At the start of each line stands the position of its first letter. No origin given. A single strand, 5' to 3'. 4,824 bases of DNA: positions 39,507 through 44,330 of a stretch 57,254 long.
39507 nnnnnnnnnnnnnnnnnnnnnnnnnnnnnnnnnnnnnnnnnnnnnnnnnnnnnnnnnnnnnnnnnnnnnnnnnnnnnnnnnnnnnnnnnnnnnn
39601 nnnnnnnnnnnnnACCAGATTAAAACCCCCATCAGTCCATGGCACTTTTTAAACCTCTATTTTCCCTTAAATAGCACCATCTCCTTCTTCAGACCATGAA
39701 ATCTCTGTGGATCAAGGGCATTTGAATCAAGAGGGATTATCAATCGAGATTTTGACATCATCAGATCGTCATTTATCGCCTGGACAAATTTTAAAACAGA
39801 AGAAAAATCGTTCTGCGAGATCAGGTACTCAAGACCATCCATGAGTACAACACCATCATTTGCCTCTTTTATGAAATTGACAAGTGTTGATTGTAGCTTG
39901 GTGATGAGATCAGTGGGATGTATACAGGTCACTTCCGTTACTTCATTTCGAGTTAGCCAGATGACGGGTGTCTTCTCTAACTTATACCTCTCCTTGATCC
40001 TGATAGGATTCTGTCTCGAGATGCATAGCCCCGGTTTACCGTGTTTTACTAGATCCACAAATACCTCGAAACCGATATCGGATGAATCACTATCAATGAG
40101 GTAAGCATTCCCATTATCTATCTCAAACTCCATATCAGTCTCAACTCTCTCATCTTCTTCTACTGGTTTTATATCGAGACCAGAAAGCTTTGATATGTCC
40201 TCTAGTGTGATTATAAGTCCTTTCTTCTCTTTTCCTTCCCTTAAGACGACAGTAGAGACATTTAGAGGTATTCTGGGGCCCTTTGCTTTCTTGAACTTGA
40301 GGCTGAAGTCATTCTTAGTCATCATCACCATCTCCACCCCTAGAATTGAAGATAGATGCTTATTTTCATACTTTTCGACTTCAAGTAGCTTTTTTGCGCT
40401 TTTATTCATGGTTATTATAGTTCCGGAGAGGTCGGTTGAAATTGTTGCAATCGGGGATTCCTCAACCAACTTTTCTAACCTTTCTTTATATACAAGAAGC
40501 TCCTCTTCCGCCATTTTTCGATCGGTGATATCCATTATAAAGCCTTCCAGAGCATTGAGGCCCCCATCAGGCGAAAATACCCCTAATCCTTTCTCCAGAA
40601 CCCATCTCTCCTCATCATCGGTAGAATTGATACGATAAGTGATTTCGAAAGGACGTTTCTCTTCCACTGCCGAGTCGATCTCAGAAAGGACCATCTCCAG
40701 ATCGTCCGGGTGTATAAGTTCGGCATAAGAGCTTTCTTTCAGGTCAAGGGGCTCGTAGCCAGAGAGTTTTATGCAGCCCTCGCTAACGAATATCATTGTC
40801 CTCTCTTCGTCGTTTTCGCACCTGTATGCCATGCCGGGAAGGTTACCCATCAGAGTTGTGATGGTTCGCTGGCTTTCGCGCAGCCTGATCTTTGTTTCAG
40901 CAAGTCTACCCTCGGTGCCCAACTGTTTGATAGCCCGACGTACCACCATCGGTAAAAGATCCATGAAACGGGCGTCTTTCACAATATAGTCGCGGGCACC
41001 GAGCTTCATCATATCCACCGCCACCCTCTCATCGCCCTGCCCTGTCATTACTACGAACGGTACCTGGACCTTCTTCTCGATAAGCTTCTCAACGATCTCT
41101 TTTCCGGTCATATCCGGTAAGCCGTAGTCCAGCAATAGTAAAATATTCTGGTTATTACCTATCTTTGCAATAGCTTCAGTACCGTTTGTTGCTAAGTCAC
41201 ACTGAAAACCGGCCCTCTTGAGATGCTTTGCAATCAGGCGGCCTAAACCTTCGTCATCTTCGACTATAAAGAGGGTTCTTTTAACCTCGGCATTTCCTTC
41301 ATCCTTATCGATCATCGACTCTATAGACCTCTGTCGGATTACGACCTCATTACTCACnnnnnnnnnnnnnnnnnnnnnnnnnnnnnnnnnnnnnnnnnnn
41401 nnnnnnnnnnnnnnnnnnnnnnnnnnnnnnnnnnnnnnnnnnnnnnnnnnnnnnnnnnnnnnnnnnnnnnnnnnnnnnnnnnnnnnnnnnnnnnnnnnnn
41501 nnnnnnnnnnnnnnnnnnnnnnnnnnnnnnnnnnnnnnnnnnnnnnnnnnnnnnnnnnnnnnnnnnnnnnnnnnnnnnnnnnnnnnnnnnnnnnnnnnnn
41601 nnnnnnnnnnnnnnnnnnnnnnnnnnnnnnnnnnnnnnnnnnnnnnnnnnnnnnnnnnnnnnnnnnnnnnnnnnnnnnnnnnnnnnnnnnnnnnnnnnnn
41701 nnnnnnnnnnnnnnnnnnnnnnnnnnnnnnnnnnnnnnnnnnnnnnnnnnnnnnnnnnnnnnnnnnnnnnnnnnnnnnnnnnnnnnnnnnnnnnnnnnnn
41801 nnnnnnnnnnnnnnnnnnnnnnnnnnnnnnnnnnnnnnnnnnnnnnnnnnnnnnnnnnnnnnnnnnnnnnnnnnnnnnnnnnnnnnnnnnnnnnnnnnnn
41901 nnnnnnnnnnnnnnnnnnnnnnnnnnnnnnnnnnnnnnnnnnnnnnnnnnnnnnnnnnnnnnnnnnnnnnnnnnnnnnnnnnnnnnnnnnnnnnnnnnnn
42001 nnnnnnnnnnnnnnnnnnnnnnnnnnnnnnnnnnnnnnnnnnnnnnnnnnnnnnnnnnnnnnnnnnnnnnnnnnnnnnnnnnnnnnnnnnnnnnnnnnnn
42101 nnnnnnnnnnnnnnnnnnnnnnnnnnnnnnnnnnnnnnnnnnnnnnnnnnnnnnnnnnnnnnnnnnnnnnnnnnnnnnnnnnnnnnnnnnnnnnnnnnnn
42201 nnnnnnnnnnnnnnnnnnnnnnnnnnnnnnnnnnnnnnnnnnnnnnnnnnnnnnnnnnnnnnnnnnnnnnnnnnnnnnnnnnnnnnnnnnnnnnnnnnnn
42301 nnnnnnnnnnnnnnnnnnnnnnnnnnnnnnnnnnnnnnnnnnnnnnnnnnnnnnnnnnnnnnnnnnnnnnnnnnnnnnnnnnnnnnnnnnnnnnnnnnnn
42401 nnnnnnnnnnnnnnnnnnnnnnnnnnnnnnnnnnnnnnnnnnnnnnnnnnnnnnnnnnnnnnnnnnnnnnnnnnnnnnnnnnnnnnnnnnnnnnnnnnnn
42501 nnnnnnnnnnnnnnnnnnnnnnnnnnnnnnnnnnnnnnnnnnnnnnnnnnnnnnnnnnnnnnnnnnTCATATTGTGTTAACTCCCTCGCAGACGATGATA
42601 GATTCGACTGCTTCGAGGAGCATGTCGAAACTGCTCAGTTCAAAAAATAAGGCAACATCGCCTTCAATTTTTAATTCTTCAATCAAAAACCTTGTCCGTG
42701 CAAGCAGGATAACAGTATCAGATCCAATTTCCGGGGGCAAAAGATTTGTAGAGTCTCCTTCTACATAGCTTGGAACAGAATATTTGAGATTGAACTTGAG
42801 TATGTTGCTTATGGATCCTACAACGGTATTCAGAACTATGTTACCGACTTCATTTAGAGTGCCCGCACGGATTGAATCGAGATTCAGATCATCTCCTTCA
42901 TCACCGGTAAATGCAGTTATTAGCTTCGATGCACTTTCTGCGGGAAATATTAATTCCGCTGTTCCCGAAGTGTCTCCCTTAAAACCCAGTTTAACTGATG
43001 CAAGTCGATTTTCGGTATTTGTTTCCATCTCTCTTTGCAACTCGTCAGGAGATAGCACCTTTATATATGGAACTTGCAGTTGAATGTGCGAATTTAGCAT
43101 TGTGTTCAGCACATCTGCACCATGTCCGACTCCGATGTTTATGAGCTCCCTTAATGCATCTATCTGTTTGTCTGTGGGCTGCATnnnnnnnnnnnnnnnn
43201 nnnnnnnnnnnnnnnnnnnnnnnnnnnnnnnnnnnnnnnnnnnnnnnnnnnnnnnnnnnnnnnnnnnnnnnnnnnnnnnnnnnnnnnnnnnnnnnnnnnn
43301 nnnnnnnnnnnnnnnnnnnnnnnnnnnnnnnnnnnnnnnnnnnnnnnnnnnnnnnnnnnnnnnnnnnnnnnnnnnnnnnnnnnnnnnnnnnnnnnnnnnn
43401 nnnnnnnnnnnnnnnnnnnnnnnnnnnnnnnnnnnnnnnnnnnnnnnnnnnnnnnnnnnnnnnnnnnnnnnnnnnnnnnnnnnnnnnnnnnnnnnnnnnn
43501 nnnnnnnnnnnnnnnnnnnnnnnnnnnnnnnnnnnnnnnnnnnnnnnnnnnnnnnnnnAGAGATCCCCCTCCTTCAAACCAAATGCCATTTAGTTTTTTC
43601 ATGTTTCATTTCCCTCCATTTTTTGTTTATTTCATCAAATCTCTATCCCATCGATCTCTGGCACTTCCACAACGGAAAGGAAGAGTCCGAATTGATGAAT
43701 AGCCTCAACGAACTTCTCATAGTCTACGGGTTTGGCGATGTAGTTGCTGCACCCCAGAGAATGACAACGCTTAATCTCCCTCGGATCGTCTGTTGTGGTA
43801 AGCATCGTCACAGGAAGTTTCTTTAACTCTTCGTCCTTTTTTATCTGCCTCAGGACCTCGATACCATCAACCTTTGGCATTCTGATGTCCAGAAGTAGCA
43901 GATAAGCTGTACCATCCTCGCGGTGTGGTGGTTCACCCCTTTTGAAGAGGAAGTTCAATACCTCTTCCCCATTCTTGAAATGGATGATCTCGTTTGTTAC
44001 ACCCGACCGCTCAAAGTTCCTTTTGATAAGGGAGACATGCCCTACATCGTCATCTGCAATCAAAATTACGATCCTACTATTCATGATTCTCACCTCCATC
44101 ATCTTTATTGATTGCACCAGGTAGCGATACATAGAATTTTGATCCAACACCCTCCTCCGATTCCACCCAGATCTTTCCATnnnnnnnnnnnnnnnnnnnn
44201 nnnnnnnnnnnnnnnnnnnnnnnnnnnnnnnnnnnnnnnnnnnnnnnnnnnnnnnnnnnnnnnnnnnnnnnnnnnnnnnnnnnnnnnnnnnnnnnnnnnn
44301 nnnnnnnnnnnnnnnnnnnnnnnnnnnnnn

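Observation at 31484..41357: A DUF835-like P-loop-less KaiC-type domain is the output of two REC-PAS proteins and also occurs as a stand-alone gene inside the KaiC-like operon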

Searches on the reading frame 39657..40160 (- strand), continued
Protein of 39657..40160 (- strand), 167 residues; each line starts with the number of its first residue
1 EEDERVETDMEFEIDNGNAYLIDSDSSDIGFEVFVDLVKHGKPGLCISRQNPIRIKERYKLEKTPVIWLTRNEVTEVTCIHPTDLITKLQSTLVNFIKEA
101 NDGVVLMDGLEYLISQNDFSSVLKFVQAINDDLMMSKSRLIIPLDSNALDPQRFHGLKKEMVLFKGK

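Call 78: find_encoding_contigs(protein=P0007, flank=10000, max_places=4)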
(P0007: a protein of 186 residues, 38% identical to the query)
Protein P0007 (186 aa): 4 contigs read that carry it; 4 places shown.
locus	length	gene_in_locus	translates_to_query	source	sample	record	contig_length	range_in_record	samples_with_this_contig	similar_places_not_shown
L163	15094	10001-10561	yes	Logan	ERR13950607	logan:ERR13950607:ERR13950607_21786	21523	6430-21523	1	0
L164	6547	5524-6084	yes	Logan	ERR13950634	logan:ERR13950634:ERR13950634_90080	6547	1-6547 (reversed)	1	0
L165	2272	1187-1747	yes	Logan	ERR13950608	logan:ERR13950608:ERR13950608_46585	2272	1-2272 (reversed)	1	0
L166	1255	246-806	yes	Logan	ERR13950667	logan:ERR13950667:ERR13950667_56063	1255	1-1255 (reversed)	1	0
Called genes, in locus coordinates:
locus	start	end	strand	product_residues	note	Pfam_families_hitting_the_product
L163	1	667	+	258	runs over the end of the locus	PF04055:Radical_SAM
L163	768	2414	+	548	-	PF00118:Cpn60_TCP1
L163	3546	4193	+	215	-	PF00589:Phage_integrase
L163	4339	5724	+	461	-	PF00004:AAA, PF13401:AAA_22 (faint), PF21960:RCF1-5-like_lid, PF25361:AAA_lid_RFC1 (weak)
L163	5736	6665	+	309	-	PF04055:Radical_SAM, PF08608:Wyosine_form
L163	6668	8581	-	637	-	PF17214:KH_TffA, PF00753:Lactamase_B, PF16661:Lactamase_B_6, PF23023:Anti-Pycsar_Apyc1 (weak), PF12706:Lactamase_B_2, PF10996:Beta-Casp, PF07521:RMMBL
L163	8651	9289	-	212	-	PF00227:Proteasome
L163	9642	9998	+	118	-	PF00072:Response_reg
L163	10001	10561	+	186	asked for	PF05763:DUF835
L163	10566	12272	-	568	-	-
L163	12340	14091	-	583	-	PF00437:T2SSE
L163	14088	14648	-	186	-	-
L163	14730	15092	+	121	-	?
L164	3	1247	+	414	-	?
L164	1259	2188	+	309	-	PF04055:Radical_SAM, PF08608:Wyosine_form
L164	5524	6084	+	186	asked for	PF05763:DUF835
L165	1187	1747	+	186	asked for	PF05763:DUF835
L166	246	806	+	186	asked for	PF05763:DUF835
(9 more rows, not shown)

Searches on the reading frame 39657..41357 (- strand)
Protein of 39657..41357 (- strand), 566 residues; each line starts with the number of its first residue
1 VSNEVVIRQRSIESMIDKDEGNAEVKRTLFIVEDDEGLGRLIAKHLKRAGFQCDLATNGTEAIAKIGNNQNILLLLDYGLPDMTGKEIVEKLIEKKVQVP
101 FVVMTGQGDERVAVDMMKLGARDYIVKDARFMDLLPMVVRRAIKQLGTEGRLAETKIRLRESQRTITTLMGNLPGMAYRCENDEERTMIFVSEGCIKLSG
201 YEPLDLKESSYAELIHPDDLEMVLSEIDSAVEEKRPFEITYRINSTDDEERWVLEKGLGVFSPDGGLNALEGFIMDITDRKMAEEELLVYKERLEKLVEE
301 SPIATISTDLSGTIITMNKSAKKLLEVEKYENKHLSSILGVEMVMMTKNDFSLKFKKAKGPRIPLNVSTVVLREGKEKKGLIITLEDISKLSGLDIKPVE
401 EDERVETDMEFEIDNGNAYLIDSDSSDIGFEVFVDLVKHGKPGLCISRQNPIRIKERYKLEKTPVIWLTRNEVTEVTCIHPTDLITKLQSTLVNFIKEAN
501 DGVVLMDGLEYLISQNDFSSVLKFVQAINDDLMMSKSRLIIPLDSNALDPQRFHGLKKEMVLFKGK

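Call 3: search_protein_families(library=pfam, proteins=[window:39657-41357:-], max_evalue=0.1)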
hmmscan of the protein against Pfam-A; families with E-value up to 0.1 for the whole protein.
window:39657-41357:- (566 aa): 9 families
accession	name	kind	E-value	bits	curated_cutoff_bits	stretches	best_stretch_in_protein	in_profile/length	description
PF05763.18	DUF835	-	1.4e-35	122.5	33.1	1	427-560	6-136/136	Protein of unknown function (DUF835)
PF00072.30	Response_reg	-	7.3e-20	71.6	30.2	1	30-136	2-108/111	Response regulator receiver domain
PF08447.18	PAS_3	-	6.1e-16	58.9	25.6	1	189-273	2-88/89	PAS fold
PF13426.13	PAS_9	-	2.7e-12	47.3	27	2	182-279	7-103/103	PAS domain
PF00989.32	PAS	-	1.2e-10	41.8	22.6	2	183-277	18-113/113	PAS fold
PF08448.16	PAS_4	-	5.2e-06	27.1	23.1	1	173-281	4-109/110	PAS fold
PF13188.13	PAS_8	-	0.00011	22.5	21.8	1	292-334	1-38/65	PAS domain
PF14598.12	PAS_11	-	0.0072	16.7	25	1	198-249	24-75/109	PAS domain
PF16968.11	TadZ_N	-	0.057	13.6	26.4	0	87-140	65-118/133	Pilus assembly protein TadZ N-terminal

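Call 71: search_protein_families(library=ncbifam, proteins=[window:39657-41357:-], max_evalue=0.001)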
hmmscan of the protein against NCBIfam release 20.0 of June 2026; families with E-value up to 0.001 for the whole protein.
window:39657-41357:- (566 aa): 86 families (the best 25 are shown)
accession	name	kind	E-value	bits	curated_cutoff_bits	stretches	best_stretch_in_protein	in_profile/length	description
TIGR00229.1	sensory_box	domain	2.7e-22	79.2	22.9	1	183-287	22-126/126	PAS domain S-box protein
NF041946.1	LuxO_transreg_Vib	equivalog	5.1e-19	68.4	800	1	31-149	1-118/463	quorum-sensing sigma-54 dependent transcriptional regulator LuxO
NF052573.1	HisKinEspAMyxo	equivalog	5.9e-19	67.6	1400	1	209-332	175-294/755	serine histidine kinase EspA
NF006900.1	PRK09390.1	equivalog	1.3e-18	67.3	255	1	27-159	5-140/203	response regulator FixJ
TIGR02154.1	PhoB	equivalog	1.7e-17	63.5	296.2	1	26-166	2-146/226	phosphate regulon transcriptional regulator PhoB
NF045505.1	RR_RssB_Pseudo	equivalog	3.1e-17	62.7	700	1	25-146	4-125/394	two-component system response regulator RssB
NF008469.0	PRK11361.1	equivalog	8.3e-17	61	714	1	27-177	5-153/461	acetoacetate metabolism transcriptional regulator AtoC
TIGR01387.1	cztR_silR_copR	subfamily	2.6e-16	59.9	279.2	1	30-145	2-116/218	heavy metal response regulator transcription factor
NF051870.1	NAssimRespRegNtrX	equivalog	6.1e-16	58.3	600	1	29-175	4-147/452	nitrogen assimilation response regulator NtrX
NF007928.2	PRK10643.1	equivalog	1.1e-15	57.9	330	1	29-164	3-139/216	two-component system response regulator PmrA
NF040689.1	MtrAB_MtrA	equivalog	2.2e-15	56.6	300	1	30-141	2-112/219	MtrAB system response regulator MtrA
NF008296.0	PRK11083.1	equivalog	6.2e-15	55.2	273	1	26-131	3-107/228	two-component system response regulator CreB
NF033791.1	ActR_PrrA_rreg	equivalog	7.9e-15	55.3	250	1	27-142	2-117/173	ActR/PrrA/RegA family redox response regulator transcription factor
NF041734.1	resp_reg_RppA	equivalog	1.2e-14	54.3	250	1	29-142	3-120/229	two-component system response regulator RppA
NF045991.1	RespRegCtrARhodob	equivalog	2.6e-14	53.5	350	1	30-135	4-109/224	response regulator transcription factor CtrA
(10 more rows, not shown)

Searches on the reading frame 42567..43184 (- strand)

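Call 43: search_protein_families(library=pfam, proteins=[window:42567-43184:-], max_evalue=0.001)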
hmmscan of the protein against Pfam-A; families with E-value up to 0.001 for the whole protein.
window:42567-43184:- (205 aa): 2 families
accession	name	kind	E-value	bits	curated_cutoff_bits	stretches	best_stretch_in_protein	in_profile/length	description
PF13690.11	CheX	-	8.4e-10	39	27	1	65-149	4-81/94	Chemotaxis phosphatase CheX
PF04509.17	CheC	-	2.3e-08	34.3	22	1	8-40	3-35/38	CheC-like family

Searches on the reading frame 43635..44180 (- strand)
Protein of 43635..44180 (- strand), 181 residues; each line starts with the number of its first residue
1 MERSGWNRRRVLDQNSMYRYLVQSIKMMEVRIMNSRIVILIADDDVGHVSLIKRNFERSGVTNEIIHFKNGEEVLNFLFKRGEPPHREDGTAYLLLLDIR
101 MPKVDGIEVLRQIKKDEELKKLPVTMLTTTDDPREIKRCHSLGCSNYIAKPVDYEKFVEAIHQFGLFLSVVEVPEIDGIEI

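Call 65: search_protein_families(library=pfam, proteins=[window:43635-44180:-], max_evalue=0.01)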
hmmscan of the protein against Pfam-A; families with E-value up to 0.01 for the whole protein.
window:43635-44180:- (181 aa): 1 family
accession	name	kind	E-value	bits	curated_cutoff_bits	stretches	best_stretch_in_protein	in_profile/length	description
PF00072.30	Response_reg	-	4.3e-20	72.4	30.2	1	39-161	1-110/111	Response regulator receiver domain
